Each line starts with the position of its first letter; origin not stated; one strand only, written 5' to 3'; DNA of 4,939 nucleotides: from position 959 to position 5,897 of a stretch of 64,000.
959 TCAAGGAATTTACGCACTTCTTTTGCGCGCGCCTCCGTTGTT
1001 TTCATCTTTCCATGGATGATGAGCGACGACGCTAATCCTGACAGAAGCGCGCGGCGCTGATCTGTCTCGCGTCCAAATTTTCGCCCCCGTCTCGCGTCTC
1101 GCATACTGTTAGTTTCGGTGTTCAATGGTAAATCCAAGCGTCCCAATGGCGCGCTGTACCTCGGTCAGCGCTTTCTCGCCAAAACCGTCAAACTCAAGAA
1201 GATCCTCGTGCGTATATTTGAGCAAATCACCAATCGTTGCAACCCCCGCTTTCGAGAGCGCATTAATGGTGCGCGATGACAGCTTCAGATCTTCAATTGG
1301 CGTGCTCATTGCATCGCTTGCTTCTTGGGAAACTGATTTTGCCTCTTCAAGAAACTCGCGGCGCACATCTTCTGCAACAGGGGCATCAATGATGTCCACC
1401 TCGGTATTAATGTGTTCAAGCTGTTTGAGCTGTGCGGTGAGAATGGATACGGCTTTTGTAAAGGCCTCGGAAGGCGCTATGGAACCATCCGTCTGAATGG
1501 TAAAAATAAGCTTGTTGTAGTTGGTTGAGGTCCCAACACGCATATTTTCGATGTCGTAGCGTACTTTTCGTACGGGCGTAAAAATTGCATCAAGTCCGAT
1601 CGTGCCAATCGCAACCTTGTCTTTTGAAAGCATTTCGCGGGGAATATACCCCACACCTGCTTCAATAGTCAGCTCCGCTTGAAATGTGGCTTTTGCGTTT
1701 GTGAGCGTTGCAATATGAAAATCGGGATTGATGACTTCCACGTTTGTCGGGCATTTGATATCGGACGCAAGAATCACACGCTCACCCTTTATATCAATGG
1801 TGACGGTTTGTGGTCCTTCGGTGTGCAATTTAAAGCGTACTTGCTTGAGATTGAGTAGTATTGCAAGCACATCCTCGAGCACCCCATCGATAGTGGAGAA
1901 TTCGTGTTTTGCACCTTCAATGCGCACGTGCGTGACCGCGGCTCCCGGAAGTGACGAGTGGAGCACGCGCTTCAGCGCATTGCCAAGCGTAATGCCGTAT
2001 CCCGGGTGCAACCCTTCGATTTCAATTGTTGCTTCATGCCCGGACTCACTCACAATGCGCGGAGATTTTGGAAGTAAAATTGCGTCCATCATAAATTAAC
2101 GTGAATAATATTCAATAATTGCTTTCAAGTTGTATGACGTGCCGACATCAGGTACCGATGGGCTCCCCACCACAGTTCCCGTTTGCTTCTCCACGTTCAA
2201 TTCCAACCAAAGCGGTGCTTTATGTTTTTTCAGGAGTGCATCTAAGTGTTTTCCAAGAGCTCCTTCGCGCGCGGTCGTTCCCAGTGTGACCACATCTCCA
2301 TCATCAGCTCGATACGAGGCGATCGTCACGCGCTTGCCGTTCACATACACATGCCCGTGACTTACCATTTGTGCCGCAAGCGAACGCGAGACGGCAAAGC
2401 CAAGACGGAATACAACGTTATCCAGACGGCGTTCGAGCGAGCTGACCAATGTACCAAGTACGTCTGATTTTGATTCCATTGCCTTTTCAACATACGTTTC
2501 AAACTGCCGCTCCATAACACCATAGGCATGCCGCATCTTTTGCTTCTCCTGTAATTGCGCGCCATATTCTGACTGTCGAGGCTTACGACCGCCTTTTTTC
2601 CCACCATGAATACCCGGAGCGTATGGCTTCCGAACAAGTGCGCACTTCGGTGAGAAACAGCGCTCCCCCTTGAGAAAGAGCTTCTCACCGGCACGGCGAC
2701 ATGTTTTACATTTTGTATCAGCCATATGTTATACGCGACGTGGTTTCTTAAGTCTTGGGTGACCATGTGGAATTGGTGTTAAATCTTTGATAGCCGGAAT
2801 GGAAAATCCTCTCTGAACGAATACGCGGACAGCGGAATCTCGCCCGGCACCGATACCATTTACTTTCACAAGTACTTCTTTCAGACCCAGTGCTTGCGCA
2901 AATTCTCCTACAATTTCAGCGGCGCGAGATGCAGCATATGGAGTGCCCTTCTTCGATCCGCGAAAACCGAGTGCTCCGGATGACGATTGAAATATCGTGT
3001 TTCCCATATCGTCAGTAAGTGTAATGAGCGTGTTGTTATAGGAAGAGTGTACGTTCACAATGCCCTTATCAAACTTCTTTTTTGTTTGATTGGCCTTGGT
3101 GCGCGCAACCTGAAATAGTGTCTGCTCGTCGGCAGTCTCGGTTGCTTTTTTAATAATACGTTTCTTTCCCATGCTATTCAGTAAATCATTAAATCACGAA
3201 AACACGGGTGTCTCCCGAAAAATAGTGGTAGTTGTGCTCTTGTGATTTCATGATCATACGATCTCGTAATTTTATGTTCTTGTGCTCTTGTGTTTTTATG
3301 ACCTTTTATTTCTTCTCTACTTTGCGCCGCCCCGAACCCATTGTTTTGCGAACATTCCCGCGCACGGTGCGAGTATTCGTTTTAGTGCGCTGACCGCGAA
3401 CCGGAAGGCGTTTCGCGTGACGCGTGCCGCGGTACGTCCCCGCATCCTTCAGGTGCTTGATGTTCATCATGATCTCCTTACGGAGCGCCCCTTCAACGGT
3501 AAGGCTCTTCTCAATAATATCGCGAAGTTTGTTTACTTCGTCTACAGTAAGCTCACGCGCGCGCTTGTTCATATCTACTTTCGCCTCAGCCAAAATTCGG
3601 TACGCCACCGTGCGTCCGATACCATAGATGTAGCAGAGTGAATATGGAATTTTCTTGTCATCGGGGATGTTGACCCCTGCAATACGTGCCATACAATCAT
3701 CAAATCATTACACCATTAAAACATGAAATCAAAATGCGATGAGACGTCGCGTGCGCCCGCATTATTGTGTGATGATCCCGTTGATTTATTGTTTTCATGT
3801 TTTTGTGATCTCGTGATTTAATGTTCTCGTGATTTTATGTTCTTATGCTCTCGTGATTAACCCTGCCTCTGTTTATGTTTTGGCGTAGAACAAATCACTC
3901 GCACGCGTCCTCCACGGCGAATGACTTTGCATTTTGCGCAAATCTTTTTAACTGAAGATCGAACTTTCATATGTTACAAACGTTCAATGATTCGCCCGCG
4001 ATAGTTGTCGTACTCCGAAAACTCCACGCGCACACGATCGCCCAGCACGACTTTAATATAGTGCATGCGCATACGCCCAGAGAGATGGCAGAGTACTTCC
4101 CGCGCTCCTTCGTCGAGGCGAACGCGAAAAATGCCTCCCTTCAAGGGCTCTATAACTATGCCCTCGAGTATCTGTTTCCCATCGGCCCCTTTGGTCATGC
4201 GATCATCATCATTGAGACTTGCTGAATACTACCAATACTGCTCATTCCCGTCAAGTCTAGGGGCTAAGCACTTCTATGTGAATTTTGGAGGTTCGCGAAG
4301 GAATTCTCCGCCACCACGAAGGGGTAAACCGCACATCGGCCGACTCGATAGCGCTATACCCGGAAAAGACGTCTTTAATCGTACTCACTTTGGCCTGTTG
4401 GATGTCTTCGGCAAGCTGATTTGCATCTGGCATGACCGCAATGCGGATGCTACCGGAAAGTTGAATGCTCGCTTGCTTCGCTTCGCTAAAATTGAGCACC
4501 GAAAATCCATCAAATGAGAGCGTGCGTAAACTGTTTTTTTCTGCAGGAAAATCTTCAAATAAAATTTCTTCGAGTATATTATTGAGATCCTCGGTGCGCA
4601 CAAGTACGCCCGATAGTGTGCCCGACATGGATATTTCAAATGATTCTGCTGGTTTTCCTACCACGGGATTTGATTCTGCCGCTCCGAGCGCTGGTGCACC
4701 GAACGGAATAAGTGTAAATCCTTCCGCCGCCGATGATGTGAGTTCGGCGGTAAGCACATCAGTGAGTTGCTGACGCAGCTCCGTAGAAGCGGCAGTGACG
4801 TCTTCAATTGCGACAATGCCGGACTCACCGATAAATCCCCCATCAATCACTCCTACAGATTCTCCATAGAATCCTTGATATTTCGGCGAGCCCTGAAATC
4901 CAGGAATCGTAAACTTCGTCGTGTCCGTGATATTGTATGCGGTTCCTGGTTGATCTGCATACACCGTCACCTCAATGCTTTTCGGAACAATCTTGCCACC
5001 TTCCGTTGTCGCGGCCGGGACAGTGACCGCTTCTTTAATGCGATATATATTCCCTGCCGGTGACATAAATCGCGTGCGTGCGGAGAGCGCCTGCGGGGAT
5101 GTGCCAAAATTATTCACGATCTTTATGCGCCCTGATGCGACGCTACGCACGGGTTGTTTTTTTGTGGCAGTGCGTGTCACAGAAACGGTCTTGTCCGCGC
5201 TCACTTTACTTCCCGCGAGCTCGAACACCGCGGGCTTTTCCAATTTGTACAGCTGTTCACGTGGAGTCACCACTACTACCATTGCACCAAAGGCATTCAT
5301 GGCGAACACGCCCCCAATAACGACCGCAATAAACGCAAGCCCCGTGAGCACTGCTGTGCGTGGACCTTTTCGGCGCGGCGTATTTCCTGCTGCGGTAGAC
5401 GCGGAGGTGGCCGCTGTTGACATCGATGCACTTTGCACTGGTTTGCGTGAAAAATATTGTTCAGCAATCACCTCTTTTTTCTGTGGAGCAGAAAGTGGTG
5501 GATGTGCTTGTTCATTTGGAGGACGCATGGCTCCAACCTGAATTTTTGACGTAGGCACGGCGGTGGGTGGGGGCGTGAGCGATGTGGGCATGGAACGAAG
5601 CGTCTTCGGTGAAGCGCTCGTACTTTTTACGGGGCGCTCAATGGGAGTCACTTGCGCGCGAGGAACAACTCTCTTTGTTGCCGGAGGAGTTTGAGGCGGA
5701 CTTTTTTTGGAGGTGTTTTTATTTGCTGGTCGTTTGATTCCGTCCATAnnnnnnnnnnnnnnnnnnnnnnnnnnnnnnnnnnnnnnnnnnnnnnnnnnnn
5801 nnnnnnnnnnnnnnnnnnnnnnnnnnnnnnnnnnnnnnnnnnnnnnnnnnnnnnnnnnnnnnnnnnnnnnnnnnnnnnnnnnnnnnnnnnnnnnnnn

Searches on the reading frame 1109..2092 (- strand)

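Call 53: search_protein_families(library=pfam, proteins=[window:1109-2092:-], max_evalue=0.00001)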
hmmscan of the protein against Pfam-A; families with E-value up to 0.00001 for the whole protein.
window:1109-2092:- (327 aa): 3 families
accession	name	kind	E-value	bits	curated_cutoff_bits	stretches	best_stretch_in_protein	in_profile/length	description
PF01000.31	RNA_pol_A_bac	-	3.9e-27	95.3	33.9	1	56-172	1-119/119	RNA polymerase Rpb3/RpoA insert domain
PF01193.29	RNA_pol_L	-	2.8e-21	75.4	24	1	30-222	5-74/74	RNA polymerase Rpb3/Rpb11 dimerisation domain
PF03118.21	RNA_pol_A_CTD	-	5.1e-17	61.8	23.8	1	257-315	6-64/67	Bacterial RNA polymerase, alpha chain C terminal domain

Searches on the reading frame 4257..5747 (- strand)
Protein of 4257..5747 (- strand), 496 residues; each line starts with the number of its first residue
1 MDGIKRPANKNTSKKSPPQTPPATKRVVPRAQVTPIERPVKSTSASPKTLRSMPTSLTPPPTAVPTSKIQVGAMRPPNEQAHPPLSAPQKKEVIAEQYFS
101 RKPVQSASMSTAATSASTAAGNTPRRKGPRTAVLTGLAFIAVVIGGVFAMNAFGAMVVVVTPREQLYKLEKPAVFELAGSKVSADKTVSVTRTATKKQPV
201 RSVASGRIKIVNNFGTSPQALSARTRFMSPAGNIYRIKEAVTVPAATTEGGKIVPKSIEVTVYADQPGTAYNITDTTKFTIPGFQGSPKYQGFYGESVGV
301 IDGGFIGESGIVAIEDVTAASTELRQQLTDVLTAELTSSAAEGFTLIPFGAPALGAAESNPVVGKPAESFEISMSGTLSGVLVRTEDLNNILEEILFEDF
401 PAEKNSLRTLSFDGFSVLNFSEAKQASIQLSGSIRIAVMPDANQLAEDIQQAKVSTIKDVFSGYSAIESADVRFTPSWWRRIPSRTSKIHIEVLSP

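Call 53: search_protein_families(library=pfam, proteins=[window:4257-5747:-], max_evalue=0.00001)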
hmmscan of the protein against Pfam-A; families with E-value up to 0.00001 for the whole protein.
window:4257-5747:- (496 aa): 1 family
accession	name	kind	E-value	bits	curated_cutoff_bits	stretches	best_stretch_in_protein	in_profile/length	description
PF21110.3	GlxA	-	5.3e-06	27.5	27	0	204-295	2-100/105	GlxA beta barrel domain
